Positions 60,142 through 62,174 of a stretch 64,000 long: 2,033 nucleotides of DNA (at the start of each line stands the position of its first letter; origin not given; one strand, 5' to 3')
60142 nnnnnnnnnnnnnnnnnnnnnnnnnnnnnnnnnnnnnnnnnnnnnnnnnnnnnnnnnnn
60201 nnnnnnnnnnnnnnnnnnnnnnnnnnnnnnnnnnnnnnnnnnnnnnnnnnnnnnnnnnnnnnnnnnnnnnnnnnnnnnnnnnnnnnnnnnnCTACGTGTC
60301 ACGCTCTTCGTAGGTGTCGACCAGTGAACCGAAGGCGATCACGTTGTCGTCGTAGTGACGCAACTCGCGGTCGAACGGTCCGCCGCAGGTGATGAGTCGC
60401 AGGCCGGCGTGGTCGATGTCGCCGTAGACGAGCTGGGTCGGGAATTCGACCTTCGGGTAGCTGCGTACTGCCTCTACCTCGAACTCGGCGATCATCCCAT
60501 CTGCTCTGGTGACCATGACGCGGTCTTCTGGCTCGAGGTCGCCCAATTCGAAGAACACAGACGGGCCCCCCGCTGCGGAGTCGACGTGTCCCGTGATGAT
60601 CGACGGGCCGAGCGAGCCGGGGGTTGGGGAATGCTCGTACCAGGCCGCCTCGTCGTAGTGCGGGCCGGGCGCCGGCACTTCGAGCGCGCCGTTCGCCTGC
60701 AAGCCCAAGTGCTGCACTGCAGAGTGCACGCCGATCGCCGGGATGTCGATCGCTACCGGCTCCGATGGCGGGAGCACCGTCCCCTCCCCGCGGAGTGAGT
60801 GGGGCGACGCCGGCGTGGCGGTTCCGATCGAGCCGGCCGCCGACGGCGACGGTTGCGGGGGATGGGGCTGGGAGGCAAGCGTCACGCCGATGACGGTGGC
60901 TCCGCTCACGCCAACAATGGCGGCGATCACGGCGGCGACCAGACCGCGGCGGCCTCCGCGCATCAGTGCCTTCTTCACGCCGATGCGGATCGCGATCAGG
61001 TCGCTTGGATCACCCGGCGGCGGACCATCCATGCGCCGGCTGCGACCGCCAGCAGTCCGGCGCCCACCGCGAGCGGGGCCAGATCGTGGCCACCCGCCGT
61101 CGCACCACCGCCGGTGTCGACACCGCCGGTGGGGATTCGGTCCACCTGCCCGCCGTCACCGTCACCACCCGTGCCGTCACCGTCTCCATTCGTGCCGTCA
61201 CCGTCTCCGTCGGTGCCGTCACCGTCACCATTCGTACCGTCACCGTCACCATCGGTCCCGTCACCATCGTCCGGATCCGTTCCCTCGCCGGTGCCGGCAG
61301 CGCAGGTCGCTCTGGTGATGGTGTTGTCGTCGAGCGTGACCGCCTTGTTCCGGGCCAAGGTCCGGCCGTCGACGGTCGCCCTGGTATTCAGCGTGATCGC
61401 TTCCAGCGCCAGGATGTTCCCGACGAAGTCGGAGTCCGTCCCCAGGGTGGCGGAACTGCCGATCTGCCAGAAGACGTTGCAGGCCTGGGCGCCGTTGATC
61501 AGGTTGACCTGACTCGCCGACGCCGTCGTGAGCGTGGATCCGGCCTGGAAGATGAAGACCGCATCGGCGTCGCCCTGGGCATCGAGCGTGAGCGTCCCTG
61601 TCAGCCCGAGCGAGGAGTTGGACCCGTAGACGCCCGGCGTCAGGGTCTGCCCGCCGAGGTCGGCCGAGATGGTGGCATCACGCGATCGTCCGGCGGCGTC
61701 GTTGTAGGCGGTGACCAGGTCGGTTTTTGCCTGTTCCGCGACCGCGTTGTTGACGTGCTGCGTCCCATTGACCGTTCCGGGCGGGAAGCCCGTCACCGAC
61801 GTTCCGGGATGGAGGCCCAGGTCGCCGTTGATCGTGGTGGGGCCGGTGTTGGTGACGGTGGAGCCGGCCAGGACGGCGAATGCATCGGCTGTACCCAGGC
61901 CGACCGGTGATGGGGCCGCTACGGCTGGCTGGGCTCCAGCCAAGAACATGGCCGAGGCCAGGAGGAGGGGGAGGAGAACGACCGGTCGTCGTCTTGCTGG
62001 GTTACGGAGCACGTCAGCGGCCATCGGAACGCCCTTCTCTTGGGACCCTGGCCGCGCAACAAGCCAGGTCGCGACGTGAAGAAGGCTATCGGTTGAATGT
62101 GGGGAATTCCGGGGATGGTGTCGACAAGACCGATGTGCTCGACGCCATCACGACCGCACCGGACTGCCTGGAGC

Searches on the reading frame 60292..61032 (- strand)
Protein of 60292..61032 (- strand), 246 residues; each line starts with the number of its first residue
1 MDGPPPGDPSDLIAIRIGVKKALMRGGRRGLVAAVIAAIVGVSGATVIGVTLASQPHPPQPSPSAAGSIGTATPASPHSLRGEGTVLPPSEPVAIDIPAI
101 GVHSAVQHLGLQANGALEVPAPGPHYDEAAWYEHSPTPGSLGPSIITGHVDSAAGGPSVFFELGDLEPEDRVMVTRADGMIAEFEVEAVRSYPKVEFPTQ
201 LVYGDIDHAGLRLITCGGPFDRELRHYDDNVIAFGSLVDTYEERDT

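Call 78: search_protein_families(library=pfam, max_evalue=0.001, proteins=[window:60292-61032:-])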
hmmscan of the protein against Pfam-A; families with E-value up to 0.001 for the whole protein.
window:60292-61032:- (246 aa): 1 family
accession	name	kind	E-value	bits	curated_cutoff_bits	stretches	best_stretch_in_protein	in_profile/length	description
PF04203.18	Sortase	-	5.6e-20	71.8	26.6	1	95-238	1-125/125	Sortase domain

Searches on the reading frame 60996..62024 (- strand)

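Call 78: search_protein_families(library=pfam, max_evalue=0.001, proteins=[window:60996-62024:-])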
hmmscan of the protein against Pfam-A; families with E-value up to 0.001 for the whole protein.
window:60996-62024:- (342 aa): 1 family
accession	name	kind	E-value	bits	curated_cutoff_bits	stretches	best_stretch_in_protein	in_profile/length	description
PF11999.13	Ice_binding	-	5.9e-69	232.3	28.7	1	51-237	1-208/208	Ice-binding-like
